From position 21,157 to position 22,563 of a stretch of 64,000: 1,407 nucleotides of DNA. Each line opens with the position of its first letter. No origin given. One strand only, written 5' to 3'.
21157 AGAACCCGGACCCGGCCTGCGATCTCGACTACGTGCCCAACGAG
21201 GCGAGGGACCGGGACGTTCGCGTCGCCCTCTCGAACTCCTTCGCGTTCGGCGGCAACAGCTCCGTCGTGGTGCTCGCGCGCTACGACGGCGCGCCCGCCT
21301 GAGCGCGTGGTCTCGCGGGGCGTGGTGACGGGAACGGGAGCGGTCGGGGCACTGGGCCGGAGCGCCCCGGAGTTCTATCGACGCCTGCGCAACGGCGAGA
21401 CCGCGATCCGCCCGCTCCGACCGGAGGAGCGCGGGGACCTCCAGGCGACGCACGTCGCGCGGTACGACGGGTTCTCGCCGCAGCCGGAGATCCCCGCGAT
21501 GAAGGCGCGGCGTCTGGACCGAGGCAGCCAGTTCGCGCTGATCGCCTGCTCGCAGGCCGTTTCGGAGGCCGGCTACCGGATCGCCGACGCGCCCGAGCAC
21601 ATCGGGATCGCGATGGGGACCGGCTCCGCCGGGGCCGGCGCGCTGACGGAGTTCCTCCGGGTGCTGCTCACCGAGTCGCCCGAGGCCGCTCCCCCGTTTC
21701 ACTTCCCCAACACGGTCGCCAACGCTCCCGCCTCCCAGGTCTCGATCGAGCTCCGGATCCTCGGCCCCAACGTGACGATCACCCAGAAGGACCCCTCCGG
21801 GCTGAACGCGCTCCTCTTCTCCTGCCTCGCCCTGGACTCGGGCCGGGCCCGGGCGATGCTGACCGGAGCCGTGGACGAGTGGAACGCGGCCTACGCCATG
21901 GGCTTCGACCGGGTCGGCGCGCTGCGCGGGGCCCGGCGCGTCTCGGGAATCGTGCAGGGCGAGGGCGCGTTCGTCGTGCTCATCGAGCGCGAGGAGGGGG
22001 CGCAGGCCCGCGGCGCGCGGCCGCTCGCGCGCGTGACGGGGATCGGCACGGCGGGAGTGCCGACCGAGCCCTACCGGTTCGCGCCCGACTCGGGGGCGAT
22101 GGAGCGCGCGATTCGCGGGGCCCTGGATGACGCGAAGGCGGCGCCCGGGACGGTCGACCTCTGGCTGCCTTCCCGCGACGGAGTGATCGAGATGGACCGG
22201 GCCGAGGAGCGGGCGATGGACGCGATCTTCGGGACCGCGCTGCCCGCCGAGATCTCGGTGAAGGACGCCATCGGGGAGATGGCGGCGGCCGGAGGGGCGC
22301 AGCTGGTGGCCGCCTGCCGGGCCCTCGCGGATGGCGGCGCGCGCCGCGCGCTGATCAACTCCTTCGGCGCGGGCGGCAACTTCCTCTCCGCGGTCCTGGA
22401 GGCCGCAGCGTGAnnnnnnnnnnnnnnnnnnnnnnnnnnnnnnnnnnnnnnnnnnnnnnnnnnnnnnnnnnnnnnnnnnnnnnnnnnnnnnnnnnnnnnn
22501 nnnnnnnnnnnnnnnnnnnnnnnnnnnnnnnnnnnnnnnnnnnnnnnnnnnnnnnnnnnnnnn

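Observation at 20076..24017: Ketosynthase, dead ketosynthase partner and thioesterase translationally coupled to a small exosortase and a membrane partner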

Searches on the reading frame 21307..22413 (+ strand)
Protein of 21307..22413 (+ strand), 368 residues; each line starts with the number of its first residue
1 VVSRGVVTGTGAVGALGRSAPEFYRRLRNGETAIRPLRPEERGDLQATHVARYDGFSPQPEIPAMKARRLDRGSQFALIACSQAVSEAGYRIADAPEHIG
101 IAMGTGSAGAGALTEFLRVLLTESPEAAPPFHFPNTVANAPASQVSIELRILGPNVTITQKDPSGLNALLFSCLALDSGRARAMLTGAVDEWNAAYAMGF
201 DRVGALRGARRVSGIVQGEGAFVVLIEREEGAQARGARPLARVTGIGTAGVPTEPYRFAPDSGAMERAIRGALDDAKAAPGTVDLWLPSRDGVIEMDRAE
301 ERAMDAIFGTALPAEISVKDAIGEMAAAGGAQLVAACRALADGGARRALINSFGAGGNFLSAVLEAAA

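Call 3: search_protein_families(library=ncbifam, proteins=[window:21307-22413:+], max_evalue=0.01)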
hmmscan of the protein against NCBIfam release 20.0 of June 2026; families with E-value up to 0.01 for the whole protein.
window:21307-22413:+ (368 aa): 23 families
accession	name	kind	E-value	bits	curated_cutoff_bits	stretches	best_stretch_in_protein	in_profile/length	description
TIGR03150.1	fabF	equivalog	1.4e-42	145.9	493.75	1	4-344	2-359/407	beta-ketoacyl-ACP synthase II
NF005589.0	PRK07314.1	subfamily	1e-38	133.2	387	1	3-343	4-361/413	beta-ketoacyl-ACP synthase II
NF004970.0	PRK06333.1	subfamily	7.7e-36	123.8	525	1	3-345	4-372/424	beta-ketoacyl-ACP synthase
NF006587.0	PRK09116.1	equivalog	7.3e-24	84.3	470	1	4-331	3-342/408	beta-ketoacyl-ACP synthase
NF006274.0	PRK08439.1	equivalog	1.9e-22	79.6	621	1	4-343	3-355/406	beta-ketoacyl-ACP synthase II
NF006434.0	PRK08722.1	equivalog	5.7e-22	78.1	759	1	4-282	5-297/414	beta-ketoacyl-ACP synthase II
NF058662.1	cispenta_AmcF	equivalog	1e-19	70.8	325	1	6-342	3-318/369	cispentacin biosynthesis acyltransferase subunit AmcF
NF005935.0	PRK07967.1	equivalog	7.1e-18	64.6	630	1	3-332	2-340/406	beta-ketoacyl-ACP synthase I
NF005490.0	PRK07103.1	equivalog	1.4e-17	63.9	445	1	4-335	5-355/414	polyketide beta-ketoacyl:acyl carrier protein synthase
NF006618.0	PRK09185.1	subfamily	1.9e-17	63.4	407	1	7-339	7-338/394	beta-ketoacyl-ACP synthase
NF004618.0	PRK05952.1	equivalog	2.3e-15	56.4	455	1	6-337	5-328/384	beta-ketoacyl-ACP synthase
NF005076.0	PRK06501.1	equivalog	7.8e-15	54.7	629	1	210-331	236-359/425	beta-ketoacyl-ACP synthase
NF005916.1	PRK07910.1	equivalog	4.4e-14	52.2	560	1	6-342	15-366/418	KasA/KasB family beta-ketoacyl-ACP synthase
NF041183.1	Pks2_ls1_myc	equivalog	4.7e-08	30.3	2400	1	130-343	141-364/2086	sulfolipid-1 biosynthesis phthioceranic/hydroxyphthioceranic acid synthase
NF040607.1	mycolic_Pks13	equivalog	1.4e-05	22.7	2100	1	118-340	227-464/1680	polyketide synthase Pks13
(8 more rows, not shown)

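Call 4: search_protein_families(library=pfam, proteins=[window:21307-22413:+], max_evalue=0.01)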
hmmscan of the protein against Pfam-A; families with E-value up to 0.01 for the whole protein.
window:21307-22413:+ (368 aa): 2 families
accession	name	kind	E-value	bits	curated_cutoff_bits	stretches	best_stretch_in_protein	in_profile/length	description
PF00109.32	ketoacyl-synt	-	6.3e-21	75.6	20.8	1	6-230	5-250/252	Beta-ketoacyl synthase, N-terminal domain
PF02801.28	Ketoacyl-synt_C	-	8.6e-09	35.9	20.8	1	242-343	3-110/119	Beta-ketoacyl synthase, C-terminal domain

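Call 21: find_homologous_proteins(query=window:21307-22410:+, max_evalue=1e-10)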
Query window:21307-22410:+ (368 aa): 547 proteins with E <= 1e-10 among 8000 candidates; the best 120 are listed.
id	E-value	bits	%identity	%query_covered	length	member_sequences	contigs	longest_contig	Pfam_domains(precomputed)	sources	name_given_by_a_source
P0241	1.7e-226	769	98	100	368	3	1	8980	PF00109.33,PF02801.29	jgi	jgi:3-oxoacyl-(acyl-carrier-protein) synthase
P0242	5.5e-199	679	87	99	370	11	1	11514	PF00109.33,PF02801.29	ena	-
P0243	2.5e-196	670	85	99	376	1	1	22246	PF00109.33,PF02801.29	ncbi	ncbi:MAG: beta-ketoacyl synthase N-terminal-like domain-containing protein [Acidobacteriota bacteriu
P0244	1.0e-195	668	86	99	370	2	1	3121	PF00109.33,PF02801.29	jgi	jgi:3-oxoacyl-(acyl-carrier-protein) synthase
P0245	1.6e-195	667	85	99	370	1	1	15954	PF00109.33,PF02801.29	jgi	jgi:3-oxoacyl-(acyl-carrier-protein) synthase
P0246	1.4e-192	658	85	98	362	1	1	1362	PF00109.33,PF02801.29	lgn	-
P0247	7.4e-192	655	83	99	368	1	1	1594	PF00109.33,PF02801.29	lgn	-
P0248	3.8e-191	653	84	100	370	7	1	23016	PF00109.33,PF02801.29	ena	-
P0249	7.2e-191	652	83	100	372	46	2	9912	PF00109.33,PF02801.29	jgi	jgi:3-oxoacyl-(acyl-carrier-protein) synthase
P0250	1.7e-190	651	83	100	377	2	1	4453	PF00109.33,PF02801.29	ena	-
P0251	1.7e-189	647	85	98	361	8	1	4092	PF00109.33,PF02801.29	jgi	-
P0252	6.8e-188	642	83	100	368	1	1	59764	PF00109.33,PF02801.29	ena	-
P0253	2.4e-184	630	82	100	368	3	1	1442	PF00109.33,PF02801.29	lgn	-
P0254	1.8e-183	628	81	100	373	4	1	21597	PF00109.33,PF02801.29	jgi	jgi:nodulation protein E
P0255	1.4e-182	625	82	99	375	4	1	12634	PF00109.33,PF02801.29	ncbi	-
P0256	2.6e-182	624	81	99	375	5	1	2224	PF00109.33,PF02801.29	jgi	jgi:nodulation protein E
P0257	3.5e-182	623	81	100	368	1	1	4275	PF00109.33,PF02801.29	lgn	-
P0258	6.1e-182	623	80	100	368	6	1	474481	PF00109.33,PF02801.29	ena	-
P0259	6.6e-182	622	82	100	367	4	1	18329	PF00109.33,PF02801.29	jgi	-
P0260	6.6e-182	622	80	100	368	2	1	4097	PF00109.33,PF02801.29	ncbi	-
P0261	7.1e-182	622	81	100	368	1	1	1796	PF00109.33,PF02801.29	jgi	jgi:3-oxoacyl-(acyl-carrier-protein) synthase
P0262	1.6e-181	621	81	100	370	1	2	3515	PF00109.33,PF02801.29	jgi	jgi:3-oxoacyl-(acyl-carrier-protein) synthase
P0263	4.6e-181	620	81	99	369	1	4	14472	PF00109.33,PF02801.29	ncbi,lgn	-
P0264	1.4e-180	618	80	100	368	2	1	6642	PF00109.33,PF02801.29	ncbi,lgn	-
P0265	1.9e-180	618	80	100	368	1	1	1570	PF00109.33,PF02801.29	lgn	-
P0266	1.9e-180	618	81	100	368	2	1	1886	PF00109.33,PF02801.29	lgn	-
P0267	2.3e-180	617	81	99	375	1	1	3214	PF00109.33,PF02801.29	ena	-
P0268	2.9e-180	617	81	100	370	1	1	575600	PF00109.33,PF02801.29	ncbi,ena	-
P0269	3.3e-180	617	81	100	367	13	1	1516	PF00109.33,PF02801.29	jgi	-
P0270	5.6e-180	616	80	100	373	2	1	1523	PF00109.33,PF02801.29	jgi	jgi:3-oxoacyl-(acyl-carrier-protein) synthase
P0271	9.6e-180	615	81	100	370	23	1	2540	PF00109.33,PF02801.29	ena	-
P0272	2.0e-179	614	79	100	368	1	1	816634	PF00109.33,PF02801.29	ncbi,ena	-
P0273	2.3e-179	614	80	100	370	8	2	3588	PF00109.33,PF02801.29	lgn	-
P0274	3.4e-179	614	80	100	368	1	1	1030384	PF00109.33,PF02801.29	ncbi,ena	-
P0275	4.0e-179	613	80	100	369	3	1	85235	PF00109.33,PF02801.29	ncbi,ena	-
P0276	4.0e-179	613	80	100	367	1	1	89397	PF00109.33,PF02801.29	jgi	jgi:3-oxoacyl-(acyl-carrier-protein) synthase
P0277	4.7e-179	613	80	99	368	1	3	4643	PF00109.33,PF02801.29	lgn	-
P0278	9.0e-179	612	80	100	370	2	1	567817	PF00109.33,PF02801.29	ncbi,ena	-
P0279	1.4e-178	612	80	100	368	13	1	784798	PF00109.33,PF02801.29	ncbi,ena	-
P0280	1.7e-178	611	80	99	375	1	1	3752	PF00109.33,PF02801.29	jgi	jgi:nodulation protein E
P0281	8.5e-178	609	80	99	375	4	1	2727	PF00109.33,PF02801.29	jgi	jgi:3-oxoacyl-(acyl-carrier-protein) synthase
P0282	1.1e-177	609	80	100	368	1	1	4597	PF00109.33,PF02801.29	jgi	-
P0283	1.2e-177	609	79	100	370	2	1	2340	PF00109.33,PF02801.29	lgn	-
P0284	2.3e-177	608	79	100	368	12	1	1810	PF00109.33,PF02801.29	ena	-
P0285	3.0e-177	607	79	99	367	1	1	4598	PF00109.33,PF02801.29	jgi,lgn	jgi:3-oxoacyl-(acyl-carrier-protein) synthase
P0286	4.4e-177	607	79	100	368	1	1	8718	PF00109.33,PF02801.29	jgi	jgi:3-oxoacyl-(acyl-carrier-protein) synthase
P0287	4.9e-177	606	79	100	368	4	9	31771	PF00109.33,PF02801.29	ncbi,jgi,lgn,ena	jgi:3-oxoacyl-(acyl-carrier-protein) synthase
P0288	5.4e-177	606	79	100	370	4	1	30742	PF00109.33,PF02801.29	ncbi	-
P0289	8.6e-177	606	79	100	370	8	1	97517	PF00109.33,PF02801.29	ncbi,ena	-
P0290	1.8e-176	605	79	100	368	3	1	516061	PF00109.33,PF02801.29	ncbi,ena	-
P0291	2.5e-176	604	80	99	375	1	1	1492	PF00109.33,PF02801.29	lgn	-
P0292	3.0e-176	604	79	100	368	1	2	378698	PF00109.33,PF02801.29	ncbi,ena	-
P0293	3.3e-176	604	79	100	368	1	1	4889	PF00109.33,PF02801.29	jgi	jgi:3-oxoacyl-(acyl-carrier-protein) synthase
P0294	1.5e-175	602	80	99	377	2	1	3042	PF00109.33,PF02801.29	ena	-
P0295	5.9e-175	600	79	98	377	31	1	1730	PF00109.33,PF02801.29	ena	-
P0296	1.6e-174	598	79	99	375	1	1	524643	PF00109.33,PF02801.29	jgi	jgi:nodulation protein E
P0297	2.2e-174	598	79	99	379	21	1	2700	PF00109.33,PF02801.29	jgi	-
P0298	2.3e-174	598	79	99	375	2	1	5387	PF00109.33,PF02801.29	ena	-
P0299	2.8e-174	597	79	99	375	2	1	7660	PF00109.33,PF02801.29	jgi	jgi:3-oxoacyl-(acyl-carrier-protein) synthase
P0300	3.1e-174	597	79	99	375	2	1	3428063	PF00109.33,PF02801.29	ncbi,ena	-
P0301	3.2e-174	597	79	99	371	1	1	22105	PF00109.33,PF02801.29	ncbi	-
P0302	3.5e-174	597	79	99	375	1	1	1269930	PF00109.33,PF02801.29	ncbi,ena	-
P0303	3.5e-174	597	80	99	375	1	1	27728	PF00109.33,PF02801.29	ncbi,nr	ncbi:MAG TPA: beta-ketoacyl synthase N-terminal-like domain-containing protein [Thermoanaerobaculia 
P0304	8.8e-174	596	78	100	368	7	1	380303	PF00109.33,PF02801.29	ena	-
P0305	1.1e-173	595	79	99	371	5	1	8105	PF00109.33,PF02801.29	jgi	jgi:3-oxoacyl-(acyl-carrier-protein) synthase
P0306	1.6e-173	595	79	99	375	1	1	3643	PF00109.33,PF02801.29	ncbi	ncbi:MAG: beta-ketoacyl synthase N-terminal-like domain-containing protein [Syntrophomonadaceae bact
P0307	2.0e-173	595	79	99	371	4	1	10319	PF00109.33,PF02801.29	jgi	jgi:nodulation protein E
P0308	5.2e-173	593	79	98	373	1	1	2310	PF00109.33,PF02801.29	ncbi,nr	ncbi:MAG: hypothetical protein M3R62_09175 [Acidobacteriota bacterium]|nr:hypothetical protein [Acid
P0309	5.3e-173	593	79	99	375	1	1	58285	PF00109.33,PF02801.29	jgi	jgi:3-oxoacyl-(acyl-carrier-protein) synthase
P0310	5.3e-173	593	79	99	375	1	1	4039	PF00109.33,PF02801.29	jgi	jgi:nodulation protein E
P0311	5.7e-173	593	79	99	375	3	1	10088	PF00109.33,PF02801.29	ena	-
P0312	5.7e-173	593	77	99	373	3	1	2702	PF00109.33,PF02801.29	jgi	-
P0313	2.0e-172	591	78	99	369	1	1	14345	PF00109.33,PF02801.29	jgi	jgi:3-oxoacyl-(acyl-carrier-protein) synthase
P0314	2.2e-172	591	79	99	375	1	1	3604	PF00109.33,PF02801.29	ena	-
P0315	2.2e-172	591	79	99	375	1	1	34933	PF00109.33,PF02801.29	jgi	jgi:3-oxoacyl-(acyl-carrier-protein) synthase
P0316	2.2e-172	591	79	99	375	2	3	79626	PF00109.33,PF02801.29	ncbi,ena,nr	ncbi:MAG TPA: beta-ketoacyl synthase N-terminal-like domain-containing protein [Thermoanaerobaculia 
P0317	4.2e-172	590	79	99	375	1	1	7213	PF00109.33,PF02801.29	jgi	jgi:3-oxoacyl-(acyl-carrier-protein) synthase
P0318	5.9e-172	590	78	99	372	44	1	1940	PF00109.33,PF02801.29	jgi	-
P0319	8.8e-172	589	79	99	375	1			PF00109.33,PF02801.29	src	-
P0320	2.0e-171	588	77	99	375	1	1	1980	PF00109.33,PF02801.29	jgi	jgi:3-oxoacyl-(acyl-carrier-protein) synthase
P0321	2.2e-171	588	78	99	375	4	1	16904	PF00109.33,PF02801.29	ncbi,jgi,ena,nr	ncbi:MAG TPA: beta-ketoacyl synthase N-terminal-like domain-containing protein [Thermoanaerobaculia 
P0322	2.9e-171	587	77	99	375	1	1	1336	PF00109.33,PF02801.29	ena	-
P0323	3.1e-171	587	76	99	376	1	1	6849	PF00109.33,PF02801.29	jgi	jgi:nodulation protein E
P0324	4.0e-171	587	78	99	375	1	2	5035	PF00109.33,PF02801.29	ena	-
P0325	7.6e-171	586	79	99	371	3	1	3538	PF00109.33,PF02801.29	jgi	jgi:nodulation protein E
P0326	8.5e-171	586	75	98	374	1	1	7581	PF00109.33,PF02801.29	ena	-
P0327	8.8e-171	586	78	99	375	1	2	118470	PF00109.33,PF02801.29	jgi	jgi:nodulation protein E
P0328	1.1e-170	586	75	100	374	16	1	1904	PF00109.33,PF02801.29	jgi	jgi:3-oxoacyl-(acyl-carrier-protein) synthase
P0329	1.3e-170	585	75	100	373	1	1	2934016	PF00109.33,PF02801.29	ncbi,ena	-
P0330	1.3e-170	585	75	98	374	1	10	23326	PF00109.33,PF02801.29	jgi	jgi:3-oxoacyl-[acyl-carrier-protein] synthase II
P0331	2.5e-170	584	75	100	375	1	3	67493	PF00109.33,PF02801.29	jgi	-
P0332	2.7e-170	584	77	99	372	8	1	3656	PF00109.33,PF02801.29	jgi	-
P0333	3.4e-170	584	76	99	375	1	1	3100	PF00109.33,PF02801.29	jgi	jgi:3-oxoacyl-(acyl-carrier-protein) synthase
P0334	3.6e-170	584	75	100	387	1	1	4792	PF00109.33,PF02801.29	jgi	jgi:3-oxoacyl-(acyl-carrier-protein) synthase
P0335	4.1e-170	584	76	98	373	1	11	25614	PF00109.33,PF02801.29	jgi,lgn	-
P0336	4.6e-170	584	77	98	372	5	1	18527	PF00109.33,PF02801.29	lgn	-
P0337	5.7e-170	583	75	96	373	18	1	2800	PF00109.33,PF02801.29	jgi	jgi:3-oxoacyl-(acyl-carrier-protein) synthase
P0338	6.0e-170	583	75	100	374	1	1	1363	PF00109.33,PF02801.29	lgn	-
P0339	6.9e-170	583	76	98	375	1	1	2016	PF00109.33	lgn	-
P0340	7.5e-170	583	76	99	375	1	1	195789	PF00109.33,PF02801.29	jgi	jgi:3-oxoacyl-[acyl-carrier-protein] synthase II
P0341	9.1e-170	583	75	98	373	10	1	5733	PF00109.33,PF02801.29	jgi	-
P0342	9.8e-170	582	75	99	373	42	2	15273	PF00109.33,PF02801.29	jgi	jgi:3-oxoacyl-(acyl-carrier-protein) synthase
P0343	1.0e-169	582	74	100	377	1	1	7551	PF00109.33,PF02801.29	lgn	-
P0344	2.2e-169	581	75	100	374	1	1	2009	PF00109.33,PF02801.29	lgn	-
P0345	2.8e-169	581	75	99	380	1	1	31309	PF00109.33,PF02801.29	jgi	jgi:3-oxoacyl-(acyl-carrier-protein) synthase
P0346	3.5e-169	581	74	98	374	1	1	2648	PF00109.33,PF02801.29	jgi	jgi:3-oxoacyl-[acyl-carrier-protein] synthase II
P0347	3.8e-169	581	75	100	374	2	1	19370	PF00109.33,PF02801.29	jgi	jgi:3-oxoacyl-(acyl-carrier-protein) synthase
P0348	3.8e-169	581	74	99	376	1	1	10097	PF00109.33,PF02801.29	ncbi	-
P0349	4.4e-169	580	75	98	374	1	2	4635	PF00109.33,PF02801.29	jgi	jgi:3-oxoacyl-[acyl-carrier-protein] synthase II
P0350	4.4e-169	580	75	96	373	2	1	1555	PF00109.33,PF02801.29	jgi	jgi:3-oxoacyl-[acyl-carrier-protein] synthase II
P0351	4.5e-169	580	75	100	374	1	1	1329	PF00109.33,PF02801.29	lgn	-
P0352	4.7e-169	580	74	100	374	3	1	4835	PF00109.33,PF02801.29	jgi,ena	-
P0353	4.8e-169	580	75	99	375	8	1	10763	PF00109.33,PF02801.29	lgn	-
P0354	6.1e-169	580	75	99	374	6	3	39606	PF00109.33,PF02801.29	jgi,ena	-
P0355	6.5e-169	580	76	99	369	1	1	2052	PF00109.33,PF02801.29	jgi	jgi:3-oxoacyl-(acyl-carrier-protein) synthase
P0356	7.7e-169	580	74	100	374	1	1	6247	PF00109.33,PF02801.29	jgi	jgi:3-oxoacyl-[acyl-carrier-protein] synthase II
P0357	8.7e-169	579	74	98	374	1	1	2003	PF00109.33,PF02801.29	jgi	jgi:3-oxoacyl-[acyl-carrier-protein] synthase II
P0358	1.1e-168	579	75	100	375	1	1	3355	PF00109.33,PF02801.29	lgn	-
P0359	1.2e-168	579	75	99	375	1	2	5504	PF00109.33,PF02801.29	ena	-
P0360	1.4e-168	579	75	98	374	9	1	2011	PF00109.33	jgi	jgi:3-oxoacyl-(acyl-carrier-protein) synthase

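Call 37: search_solved_structures(query=window:21307-22410:+, max_evalue=0.00001)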
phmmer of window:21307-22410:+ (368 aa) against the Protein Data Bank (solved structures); distinct sequences matched with E-value up to 0.00001: 81 (the best 60 are shown).
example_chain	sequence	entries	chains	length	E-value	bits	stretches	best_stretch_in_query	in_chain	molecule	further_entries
4ls6_A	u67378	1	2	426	2.7e-29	105.7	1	4-343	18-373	3-oxoacyl-[acyl-carrier-protein] synthase 2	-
4ls5_A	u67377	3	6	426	3e-29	105.6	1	4-343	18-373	3-oxoacyl-[acyl-carrier-protein] synthase 2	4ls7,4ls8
8cou_A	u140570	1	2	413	2e-27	99.6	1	4-343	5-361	3-oxoacyl-[acyl-carrier-protein] synthase 2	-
4jb6_A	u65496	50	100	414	2e-27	99.6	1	4-343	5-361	3-oxoacyl-[acyl-carrier-protein] synthase 2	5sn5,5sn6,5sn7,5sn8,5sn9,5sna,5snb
2gqd_A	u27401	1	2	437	2.1e-27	99.5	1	4-342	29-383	3-oxoacyl-[acyl-carrier-protein] synthase 2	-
7oc0_A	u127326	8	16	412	2.1e-27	99.5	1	4-343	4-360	3-oxoacyl-[acyl-carrier-protein] synthase 2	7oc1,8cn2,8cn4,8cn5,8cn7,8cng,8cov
8qm1_A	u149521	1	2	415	4.4e-27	98.5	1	4-343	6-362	3-oxoacyl-[acyl-carrier-protein] synthase 2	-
8pj0_A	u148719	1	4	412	5.5e-27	98.2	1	4-343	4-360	3-oxoacyl-[acyl-carrier-protein] synthase 2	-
8cn8_A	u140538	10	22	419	5.8e-27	98.1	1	4-343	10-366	3-oxoacyl-[acyl-carrier-protein] synthase 2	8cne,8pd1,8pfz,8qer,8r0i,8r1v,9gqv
4b7v_A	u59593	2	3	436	6e-27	98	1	4-343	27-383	3-OXOACYL-[ACYL-CARRIER-PROTEIN] SYNTHASE 2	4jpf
1j3n_A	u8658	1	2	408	1.6e-26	96.7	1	4-343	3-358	3-oxoacyl-(acyl-carrier protein) synthase II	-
1e5m_A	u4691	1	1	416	1.7e-26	96.5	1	4-343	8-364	BETA KETOACYL ACYL CARRIER PROTEIN SYNTHASE II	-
5sxo_A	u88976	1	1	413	7.6e-26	94.4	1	4-342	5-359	3-oxoacyl-[acyl-carrier-protein] synthase 2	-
3o04_A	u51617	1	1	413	7.9e-26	94.4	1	4-342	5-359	beta-keto-acyl carrier protein synthase II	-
9s5h_C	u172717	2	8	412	2.7e-25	92.6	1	4-338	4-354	3-oxoacyl-(Acyl-carrier-protein) synthase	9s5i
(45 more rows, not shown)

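Call 79: search_dna_similar(query=window:21307-22410:+, collection=plasmids, mode=protein, max_evalue=1e-10, max_rows=30)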
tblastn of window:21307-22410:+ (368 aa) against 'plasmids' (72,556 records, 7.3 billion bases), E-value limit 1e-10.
Records with a match: 445; places in all: 552; records where one place covers at least 80% of the query: 151.
Best place of each record, by identity: <60% 445.
By first word of the organism name: Streptomyces 99; Rhizobium 84; Sinorhizobium 67; Pantoea 46; Bacillus 35; Priestia 19; Mesorhizobium 7; Paracoccus 6; Loigolactobacillus 5; Neorhizobium 4; and 48 more.
By predicted mobility (MOB-suite, as given by PLSDB): non-mobilizable 219; conjugative 168; mobilizable 58.
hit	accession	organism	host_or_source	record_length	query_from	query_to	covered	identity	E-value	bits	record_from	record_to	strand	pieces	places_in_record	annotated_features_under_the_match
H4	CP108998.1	Streptomyces sp. NBC_00708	-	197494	17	324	84%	32.3%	8e-22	104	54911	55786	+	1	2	beta-ketoacyl-[acyl-carrier-protein] synthase family protein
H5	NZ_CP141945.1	Novosphingobium sp. RL4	Rheum palmatum L.,Single ...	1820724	16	325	84%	31.5%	7e-13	77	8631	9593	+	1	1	none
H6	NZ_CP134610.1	Streptomyces sp. ITFR-16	Ips typographus,whole organism,Ips ...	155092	17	324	84%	31.2%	6e-21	102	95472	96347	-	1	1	beta-ketoacyl-[acyl-carrier-protein] synthase family protein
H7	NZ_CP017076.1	Novosphingobium resinovorum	single cell,soil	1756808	16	325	84%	30.9%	7e-17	90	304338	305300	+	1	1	none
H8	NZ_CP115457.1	Sphingobium yanoikuyae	cell culture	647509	16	325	84%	30.6%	4e-20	99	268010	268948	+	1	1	beta-ketoacyl-[acyl-carrier-protein] synthase family protein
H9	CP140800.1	Rhizobium beringeri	Trifolium pratense,whole organism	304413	16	309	80%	32.0%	8e-21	126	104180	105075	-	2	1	none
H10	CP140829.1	Rhizobium beringeri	Trifolium pratense,whole organism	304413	16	309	80%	32.0%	8e-21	126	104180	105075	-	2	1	none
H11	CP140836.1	Rhizobium beringeri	Trifolium pratense,whole organism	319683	16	309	80%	32.0%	8e-21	126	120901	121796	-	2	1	none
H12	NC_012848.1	Rhizobium leguminosarum bv. trifolii WSM1325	-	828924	16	309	80%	31.8%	9e-26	116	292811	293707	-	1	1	beta-ketoacyl-[acyl-carrier-protein] synthase family protein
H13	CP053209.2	Rhizobium leguminosarum bv. trifolii TA1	Trifolium spumosum L. (Annual ...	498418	16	309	80%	31.8%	1e-25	115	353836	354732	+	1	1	beta-ketoacyl-[acyl-carrier-protein] synthase family protein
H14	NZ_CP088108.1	Rhizobium ruizarguesonis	cell culture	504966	16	309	80%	31.8%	1e-25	115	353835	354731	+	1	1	beta-ketoacyl-[acyl-carrier-protein] synthase family protein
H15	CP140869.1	Rhizobium ruizarguesonis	Trifolium pratense,whole organism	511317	16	309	80%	31.8%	1e-25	115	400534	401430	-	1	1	beta-ketoacyl-[acyl-carrier-protein] synthase family protein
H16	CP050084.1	Rhizobium leguminosarum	Trifolium pratense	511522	16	309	80%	31.8%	1e-25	115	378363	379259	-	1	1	beta-ketoacyl-[acyl-carrier-protein] synthase family protein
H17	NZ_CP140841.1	Rhizobium ruizarguesonis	Trifolium pratense,whole organism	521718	16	309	80%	31.8%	1e-25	115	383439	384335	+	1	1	beta-ketoacyl-[acyl-carrier-protein] synthase family protein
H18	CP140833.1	Rhizobium ruizarguesonis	Trifolium pratense,whole organism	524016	16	309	80%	31.8%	1e-25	115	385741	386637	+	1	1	beta-ketoacyl-[acyl-carrier-protein] synthase family protein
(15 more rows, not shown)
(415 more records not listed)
